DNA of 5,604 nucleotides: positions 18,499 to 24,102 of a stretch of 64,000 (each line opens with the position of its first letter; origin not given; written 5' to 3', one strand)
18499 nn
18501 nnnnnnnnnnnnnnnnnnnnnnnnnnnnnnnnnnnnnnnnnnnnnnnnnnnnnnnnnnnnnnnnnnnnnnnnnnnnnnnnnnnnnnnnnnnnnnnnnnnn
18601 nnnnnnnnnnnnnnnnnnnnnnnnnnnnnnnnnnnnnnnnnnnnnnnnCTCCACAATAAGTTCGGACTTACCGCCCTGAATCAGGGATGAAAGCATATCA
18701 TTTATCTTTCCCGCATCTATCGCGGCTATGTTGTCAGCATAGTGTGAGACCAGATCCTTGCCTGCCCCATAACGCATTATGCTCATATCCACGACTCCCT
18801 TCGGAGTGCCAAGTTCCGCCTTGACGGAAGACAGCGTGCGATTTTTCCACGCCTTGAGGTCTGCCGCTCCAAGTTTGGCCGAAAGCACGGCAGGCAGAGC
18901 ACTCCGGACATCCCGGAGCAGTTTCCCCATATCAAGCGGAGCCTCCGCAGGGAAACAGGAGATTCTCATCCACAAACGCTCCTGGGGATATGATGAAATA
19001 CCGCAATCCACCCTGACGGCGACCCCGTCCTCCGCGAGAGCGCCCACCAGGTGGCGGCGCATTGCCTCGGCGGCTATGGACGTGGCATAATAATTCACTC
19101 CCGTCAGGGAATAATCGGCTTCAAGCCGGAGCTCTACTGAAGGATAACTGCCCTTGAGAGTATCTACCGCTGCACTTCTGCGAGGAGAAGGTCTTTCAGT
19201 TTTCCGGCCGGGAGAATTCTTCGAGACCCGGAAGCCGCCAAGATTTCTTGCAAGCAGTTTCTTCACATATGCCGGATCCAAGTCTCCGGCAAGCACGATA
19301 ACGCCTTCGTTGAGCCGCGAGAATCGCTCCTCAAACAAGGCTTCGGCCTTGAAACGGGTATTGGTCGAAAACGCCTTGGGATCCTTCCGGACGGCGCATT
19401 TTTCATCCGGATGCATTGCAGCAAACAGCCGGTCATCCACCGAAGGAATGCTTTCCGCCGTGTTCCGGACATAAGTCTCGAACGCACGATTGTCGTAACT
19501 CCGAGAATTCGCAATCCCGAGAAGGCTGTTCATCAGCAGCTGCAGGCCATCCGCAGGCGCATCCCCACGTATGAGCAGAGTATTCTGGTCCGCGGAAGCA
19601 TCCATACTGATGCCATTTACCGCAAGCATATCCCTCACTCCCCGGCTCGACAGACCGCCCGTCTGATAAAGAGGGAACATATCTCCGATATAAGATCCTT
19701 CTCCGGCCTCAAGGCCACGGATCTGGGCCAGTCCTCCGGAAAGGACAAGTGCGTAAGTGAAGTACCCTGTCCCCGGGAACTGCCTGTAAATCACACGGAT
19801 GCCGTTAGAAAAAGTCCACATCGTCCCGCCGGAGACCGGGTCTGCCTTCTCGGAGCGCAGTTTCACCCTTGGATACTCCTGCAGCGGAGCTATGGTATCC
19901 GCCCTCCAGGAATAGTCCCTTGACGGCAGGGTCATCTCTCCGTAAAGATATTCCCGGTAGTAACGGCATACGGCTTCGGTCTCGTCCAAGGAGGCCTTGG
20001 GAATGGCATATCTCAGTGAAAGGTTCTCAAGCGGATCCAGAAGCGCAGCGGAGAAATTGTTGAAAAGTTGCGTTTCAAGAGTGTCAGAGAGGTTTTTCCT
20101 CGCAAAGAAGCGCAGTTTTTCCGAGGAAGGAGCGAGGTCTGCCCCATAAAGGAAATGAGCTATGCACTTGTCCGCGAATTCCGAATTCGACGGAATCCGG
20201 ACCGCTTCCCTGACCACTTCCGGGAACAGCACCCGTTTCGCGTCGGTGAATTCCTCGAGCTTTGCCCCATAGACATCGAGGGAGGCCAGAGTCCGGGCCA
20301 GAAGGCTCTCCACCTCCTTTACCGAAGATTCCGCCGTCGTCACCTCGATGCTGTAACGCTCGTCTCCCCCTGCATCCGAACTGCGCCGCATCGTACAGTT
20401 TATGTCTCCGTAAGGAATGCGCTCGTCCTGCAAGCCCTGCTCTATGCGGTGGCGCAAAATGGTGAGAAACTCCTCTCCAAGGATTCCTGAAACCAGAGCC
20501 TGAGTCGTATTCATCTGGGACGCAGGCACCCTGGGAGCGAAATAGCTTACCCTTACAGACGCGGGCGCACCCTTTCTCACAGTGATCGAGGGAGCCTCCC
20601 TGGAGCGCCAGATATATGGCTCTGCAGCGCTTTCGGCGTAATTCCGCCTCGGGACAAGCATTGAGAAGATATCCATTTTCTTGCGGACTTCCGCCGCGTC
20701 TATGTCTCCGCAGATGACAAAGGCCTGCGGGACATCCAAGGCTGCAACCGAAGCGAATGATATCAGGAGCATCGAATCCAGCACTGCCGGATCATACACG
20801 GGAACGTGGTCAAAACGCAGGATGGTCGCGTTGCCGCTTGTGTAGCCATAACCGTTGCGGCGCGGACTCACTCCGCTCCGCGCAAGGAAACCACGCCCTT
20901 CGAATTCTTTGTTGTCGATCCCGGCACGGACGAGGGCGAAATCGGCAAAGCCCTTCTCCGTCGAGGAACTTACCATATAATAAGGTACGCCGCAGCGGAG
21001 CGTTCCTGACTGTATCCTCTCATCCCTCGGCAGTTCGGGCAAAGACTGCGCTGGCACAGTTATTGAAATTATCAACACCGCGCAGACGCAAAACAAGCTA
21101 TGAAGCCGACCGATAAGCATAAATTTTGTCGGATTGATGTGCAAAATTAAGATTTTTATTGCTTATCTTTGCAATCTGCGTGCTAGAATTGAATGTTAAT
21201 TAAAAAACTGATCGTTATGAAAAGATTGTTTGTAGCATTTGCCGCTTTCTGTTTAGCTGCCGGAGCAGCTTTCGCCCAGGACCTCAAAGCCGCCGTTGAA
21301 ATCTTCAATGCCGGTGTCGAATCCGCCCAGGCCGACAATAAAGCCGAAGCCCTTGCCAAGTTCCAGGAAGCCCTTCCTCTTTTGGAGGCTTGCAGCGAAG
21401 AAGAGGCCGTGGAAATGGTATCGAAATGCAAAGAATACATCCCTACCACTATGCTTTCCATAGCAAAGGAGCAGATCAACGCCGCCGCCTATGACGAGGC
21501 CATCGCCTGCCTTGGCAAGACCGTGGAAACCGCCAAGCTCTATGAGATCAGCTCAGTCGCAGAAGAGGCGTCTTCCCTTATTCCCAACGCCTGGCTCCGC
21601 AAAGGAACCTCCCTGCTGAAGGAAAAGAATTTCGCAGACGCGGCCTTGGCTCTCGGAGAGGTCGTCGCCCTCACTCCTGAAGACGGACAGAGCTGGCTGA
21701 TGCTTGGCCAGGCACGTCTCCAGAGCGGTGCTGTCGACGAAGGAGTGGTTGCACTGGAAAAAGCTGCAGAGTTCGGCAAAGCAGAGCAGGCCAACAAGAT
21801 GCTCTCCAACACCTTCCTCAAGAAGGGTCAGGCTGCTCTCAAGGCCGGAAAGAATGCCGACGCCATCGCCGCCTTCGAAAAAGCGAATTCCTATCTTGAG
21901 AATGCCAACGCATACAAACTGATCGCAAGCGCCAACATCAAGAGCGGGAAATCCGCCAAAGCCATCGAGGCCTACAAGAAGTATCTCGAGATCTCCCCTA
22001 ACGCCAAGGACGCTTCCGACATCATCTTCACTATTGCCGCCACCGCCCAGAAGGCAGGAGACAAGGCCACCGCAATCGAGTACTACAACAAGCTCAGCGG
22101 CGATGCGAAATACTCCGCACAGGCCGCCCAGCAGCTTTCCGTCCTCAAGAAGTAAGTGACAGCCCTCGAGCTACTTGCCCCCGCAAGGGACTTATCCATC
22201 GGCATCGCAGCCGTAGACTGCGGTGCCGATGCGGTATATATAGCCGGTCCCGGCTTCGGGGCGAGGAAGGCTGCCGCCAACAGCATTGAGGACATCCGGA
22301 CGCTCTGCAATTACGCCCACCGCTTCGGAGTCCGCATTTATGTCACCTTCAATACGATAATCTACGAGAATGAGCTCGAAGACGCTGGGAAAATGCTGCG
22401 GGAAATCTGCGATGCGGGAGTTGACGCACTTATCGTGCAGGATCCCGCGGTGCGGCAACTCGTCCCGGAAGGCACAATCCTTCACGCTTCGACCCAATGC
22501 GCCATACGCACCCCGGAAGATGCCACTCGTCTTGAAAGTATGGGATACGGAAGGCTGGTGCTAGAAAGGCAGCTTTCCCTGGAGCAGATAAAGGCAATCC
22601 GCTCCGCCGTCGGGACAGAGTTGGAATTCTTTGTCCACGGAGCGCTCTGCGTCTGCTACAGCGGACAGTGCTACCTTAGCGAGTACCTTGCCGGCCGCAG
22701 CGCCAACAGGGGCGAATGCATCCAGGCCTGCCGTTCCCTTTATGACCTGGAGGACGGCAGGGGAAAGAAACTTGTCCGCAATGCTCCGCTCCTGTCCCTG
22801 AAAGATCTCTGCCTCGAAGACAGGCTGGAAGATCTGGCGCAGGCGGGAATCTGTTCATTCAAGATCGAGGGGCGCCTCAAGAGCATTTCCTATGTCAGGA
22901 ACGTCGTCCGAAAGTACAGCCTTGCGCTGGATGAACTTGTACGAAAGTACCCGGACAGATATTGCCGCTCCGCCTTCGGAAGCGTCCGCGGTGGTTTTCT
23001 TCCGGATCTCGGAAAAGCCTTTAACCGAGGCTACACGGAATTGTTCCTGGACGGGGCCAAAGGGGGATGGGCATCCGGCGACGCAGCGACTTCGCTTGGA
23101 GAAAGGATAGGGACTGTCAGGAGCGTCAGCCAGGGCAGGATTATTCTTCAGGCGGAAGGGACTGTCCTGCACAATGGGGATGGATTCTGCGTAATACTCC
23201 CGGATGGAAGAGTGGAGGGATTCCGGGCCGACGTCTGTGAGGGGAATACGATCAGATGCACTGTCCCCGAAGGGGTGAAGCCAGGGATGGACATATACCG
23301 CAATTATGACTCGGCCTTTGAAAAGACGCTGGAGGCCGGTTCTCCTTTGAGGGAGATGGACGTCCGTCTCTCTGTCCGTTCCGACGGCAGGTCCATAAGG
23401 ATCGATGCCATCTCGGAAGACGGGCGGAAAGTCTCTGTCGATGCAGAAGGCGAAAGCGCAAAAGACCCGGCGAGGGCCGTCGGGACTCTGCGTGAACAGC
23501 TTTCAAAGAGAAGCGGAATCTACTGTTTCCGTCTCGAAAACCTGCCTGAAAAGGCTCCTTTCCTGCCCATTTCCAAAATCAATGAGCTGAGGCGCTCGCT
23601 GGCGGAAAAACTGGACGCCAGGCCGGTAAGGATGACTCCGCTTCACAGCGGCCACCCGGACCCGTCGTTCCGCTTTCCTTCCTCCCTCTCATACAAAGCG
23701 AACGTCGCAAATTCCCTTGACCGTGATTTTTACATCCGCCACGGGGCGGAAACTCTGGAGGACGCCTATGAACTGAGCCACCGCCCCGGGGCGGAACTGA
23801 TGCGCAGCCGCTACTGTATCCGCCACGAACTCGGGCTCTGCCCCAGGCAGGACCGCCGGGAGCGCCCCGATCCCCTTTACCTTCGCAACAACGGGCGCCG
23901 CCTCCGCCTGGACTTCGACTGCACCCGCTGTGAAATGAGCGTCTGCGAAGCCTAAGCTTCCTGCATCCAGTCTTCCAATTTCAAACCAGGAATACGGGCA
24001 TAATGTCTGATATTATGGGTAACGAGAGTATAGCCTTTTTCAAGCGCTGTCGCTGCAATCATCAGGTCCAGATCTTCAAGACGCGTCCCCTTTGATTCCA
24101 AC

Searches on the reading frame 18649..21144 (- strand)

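Call 26: search_protein_families(library=pfam, proteins=[window:18649-21144:-], max_evalue=0.001)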
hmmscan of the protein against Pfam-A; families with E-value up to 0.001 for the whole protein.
window:18649-21144:- (832 aa): 1 family
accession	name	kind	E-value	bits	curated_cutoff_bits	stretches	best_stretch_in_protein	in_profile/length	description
PF05193.26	Peptidase_M16_C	-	2.4e-05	24.7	23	0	615-765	21-176/181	Peptidase M16 inactive domain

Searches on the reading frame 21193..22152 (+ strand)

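Call 26: search_protein_families(library=pfam, proteins=[window:21193-22152:+], max_evalue=0.001)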
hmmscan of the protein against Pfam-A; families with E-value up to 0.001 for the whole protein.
window:21193-22152:+ (320 aa): 12 families
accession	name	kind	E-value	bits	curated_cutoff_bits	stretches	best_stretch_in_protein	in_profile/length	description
PF07719.23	TPR_2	-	1e-15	56.9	27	0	238-270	1-33/34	Tetratricopeptide repeat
PF00515.34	TPR_1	-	2.1e-13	49.9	27.8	1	238-270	1-33/34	Tetratricopeptide repeat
PF13432.12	TPR_16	-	2.3e-13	50.7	32.7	2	209-271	1-64/65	Tetratricopeptide repeat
PF13181.12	TPR_8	-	1.4e-12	47.1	25.7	0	239-270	2-33/34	Tetratricopeptide repeat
PF13428.12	TPR_14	-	2.9e-09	37.1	23.5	0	131-174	1-44/44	Tetratricopeptide repeat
PF23914.1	TPR_CcmH_CycH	-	4e-09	36.9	42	1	137-270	22-153/158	Cytochrome c-type biogenesis protein H TPR domain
PF14559.12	TPR_19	-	2.5e-07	31.3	25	1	141-194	1-54/68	Tetratricopeptide repeat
PF13371.12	TPR_9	-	2.3e-06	27.9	35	0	244-275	35-66/73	Tetratricopeptide repeat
PF13174.12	TPR_6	-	2.6e-06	28.1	26.3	0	244-270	6-32/33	Tetratricopeptide repeat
PF13424.12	TPR_12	-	3.2e-06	27.7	30.1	0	238-300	3-70/77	Tetratricopeptide repeat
PF12895.13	ANAPC3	-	2.7e-05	24.8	27.2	0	201-263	20-81/82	Anaphase-promoting complex, cyclosome, subunit 3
PF13431.12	TPR_17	-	0.00032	21.2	24.4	0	157-179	5-27/34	Tetratricopeptide repeat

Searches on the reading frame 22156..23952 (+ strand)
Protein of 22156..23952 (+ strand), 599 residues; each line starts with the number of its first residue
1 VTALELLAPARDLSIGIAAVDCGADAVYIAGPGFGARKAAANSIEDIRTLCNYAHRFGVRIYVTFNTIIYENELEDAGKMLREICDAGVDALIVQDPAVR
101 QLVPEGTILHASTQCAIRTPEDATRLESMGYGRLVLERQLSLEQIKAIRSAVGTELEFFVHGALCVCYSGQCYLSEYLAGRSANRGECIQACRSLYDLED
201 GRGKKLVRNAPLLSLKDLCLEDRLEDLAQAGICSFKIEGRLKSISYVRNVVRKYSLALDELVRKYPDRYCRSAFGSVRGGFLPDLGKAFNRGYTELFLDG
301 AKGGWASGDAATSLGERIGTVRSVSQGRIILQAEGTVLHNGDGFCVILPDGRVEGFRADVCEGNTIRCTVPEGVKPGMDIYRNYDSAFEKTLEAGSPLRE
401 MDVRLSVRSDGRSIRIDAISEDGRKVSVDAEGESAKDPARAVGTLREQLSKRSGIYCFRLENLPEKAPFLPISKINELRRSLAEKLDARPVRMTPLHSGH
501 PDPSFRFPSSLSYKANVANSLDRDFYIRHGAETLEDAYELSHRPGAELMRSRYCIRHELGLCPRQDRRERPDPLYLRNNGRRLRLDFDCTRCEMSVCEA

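Call 26: search_protein_families(library=pfam, proteins=[window:22156-23952:+], max_evalue=0.001)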
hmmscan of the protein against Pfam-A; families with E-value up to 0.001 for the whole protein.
window:22156-23952:+ (599 aa): 2 families
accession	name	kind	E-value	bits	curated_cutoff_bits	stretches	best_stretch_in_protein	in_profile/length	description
PF01136.24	Peptidase_U32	-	7e-65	219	22.4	1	75-302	2-231/233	Peptidase family U32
PF12392.13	DUF3656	-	1e-12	49.1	22.1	1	380-488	1-106/109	Collagenase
